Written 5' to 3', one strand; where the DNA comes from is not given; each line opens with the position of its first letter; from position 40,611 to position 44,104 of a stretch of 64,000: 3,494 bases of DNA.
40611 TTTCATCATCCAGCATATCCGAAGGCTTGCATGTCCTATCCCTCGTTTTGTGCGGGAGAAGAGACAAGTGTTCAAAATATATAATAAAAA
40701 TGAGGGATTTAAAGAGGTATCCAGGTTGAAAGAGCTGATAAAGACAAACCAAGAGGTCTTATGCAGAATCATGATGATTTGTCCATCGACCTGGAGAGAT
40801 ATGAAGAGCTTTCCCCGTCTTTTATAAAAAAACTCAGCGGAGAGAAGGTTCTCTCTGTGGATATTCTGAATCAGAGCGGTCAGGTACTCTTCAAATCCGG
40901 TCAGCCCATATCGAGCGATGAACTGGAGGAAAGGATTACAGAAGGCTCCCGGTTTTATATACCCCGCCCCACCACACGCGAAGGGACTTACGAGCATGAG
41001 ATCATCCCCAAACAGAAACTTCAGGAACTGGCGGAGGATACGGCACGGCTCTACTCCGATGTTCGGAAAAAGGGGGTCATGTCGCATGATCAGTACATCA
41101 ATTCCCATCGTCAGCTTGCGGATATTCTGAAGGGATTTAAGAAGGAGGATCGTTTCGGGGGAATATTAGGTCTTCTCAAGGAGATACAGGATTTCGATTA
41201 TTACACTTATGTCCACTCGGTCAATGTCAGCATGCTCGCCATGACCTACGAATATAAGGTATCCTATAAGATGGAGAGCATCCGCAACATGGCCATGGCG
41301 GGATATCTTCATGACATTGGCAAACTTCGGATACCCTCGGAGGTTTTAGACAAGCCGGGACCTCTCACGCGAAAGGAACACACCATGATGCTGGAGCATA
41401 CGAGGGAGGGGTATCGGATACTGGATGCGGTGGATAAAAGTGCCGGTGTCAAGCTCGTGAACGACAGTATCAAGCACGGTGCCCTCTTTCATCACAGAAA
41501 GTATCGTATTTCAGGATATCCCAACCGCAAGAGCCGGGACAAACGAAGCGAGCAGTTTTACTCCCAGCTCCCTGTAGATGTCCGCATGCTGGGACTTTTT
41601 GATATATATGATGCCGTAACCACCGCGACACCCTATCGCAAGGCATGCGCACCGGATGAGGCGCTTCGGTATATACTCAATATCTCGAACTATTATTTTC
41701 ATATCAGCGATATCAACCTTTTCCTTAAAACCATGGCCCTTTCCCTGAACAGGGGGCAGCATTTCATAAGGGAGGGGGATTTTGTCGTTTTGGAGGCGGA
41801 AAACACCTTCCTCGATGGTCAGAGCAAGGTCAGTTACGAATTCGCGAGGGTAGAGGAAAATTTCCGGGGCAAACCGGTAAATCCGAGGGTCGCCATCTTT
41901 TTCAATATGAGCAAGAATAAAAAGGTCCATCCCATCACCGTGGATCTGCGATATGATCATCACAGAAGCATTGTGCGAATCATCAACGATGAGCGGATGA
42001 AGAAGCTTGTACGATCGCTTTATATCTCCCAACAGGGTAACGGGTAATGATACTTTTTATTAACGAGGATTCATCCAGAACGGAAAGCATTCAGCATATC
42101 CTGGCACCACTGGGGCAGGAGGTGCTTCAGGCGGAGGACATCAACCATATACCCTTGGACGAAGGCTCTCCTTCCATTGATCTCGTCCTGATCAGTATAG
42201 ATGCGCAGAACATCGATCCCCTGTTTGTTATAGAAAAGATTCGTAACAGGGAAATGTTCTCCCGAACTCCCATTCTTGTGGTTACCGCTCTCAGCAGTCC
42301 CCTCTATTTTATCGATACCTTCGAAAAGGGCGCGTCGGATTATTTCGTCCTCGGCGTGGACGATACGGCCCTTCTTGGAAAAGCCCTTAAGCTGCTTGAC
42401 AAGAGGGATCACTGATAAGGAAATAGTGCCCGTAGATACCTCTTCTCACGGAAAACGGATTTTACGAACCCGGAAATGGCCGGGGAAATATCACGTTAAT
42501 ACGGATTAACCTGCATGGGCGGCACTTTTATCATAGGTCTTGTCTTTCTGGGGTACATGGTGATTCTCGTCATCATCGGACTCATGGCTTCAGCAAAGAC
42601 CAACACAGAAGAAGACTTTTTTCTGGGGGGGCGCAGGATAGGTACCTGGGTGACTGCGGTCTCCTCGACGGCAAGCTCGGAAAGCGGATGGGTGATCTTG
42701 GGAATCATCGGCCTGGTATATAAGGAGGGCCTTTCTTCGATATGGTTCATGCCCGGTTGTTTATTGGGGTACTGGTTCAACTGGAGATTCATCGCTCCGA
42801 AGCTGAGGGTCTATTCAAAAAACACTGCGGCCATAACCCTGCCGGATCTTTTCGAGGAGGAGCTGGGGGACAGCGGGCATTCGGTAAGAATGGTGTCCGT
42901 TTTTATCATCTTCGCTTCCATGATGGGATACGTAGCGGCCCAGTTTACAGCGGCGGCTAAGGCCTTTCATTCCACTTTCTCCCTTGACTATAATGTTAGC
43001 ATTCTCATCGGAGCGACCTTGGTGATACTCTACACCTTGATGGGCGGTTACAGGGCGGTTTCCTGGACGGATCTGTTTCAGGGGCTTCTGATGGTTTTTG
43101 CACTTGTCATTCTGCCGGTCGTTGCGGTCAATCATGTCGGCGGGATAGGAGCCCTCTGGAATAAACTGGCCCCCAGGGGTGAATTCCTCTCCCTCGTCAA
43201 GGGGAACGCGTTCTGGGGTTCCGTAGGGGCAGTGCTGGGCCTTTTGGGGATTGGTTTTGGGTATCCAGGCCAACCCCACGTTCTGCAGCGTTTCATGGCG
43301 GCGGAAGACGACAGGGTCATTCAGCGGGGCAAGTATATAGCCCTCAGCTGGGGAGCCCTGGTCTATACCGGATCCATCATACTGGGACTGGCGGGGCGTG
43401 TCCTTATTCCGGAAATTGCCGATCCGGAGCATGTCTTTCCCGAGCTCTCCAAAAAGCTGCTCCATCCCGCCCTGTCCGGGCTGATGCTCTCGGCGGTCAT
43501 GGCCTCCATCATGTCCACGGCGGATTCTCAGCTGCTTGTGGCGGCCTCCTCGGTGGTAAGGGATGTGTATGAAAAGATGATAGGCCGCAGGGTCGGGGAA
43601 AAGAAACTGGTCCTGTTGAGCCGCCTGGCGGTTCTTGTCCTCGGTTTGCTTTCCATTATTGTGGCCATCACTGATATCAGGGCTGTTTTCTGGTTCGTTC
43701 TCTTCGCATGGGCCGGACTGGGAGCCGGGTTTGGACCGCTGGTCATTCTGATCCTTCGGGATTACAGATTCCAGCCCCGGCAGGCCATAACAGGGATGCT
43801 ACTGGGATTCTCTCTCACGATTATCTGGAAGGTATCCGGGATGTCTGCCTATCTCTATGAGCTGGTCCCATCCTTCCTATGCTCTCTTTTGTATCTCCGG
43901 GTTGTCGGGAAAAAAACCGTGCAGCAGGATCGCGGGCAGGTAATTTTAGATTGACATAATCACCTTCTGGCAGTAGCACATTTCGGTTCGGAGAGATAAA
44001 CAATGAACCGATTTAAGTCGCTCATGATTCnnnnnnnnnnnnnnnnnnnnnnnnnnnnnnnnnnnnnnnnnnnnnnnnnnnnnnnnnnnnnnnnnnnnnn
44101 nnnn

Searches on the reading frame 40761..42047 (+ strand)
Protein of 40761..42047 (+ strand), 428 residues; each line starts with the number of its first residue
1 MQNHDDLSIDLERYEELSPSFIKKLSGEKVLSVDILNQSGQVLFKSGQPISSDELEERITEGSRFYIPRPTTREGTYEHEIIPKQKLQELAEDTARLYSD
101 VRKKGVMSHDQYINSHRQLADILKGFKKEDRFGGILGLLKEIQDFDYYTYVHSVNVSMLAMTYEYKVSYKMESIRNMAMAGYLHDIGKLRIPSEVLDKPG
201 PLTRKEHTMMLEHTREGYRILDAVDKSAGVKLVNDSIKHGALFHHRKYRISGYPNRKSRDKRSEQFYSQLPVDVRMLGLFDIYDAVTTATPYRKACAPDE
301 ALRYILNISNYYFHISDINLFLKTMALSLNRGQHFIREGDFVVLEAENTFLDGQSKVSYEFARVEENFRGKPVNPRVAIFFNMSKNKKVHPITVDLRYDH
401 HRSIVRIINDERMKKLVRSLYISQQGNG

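Call 45: search_protein_families(library=pfam, proteins=[window:40761-42047:+], max_evalue=0.00001)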
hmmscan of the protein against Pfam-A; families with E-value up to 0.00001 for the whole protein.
window:40761-42047:+ (428 aa): 2 families
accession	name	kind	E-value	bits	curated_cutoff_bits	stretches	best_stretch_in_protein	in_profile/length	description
PF13487.12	HD_5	-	3.7e-20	72.8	27.2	1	153-306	18-159/170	HD domain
PF01966.28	HD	-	6.5e-12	46.2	22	1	150-285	2-115/116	HD domain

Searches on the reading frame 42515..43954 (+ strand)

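Call 70: search_protein_families(library=pfam, proteins=[window:42515-43954:+], max_evalue=0.00001)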
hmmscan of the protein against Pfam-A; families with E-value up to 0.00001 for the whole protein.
window:42515-43954:+ (479 aa): 1 family
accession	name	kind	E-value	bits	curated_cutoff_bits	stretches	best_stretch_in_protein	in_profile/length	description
PF00474.23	SSF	-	3.7e-86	290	22.8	1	35-431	1-406/406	Sodium:solute symporter family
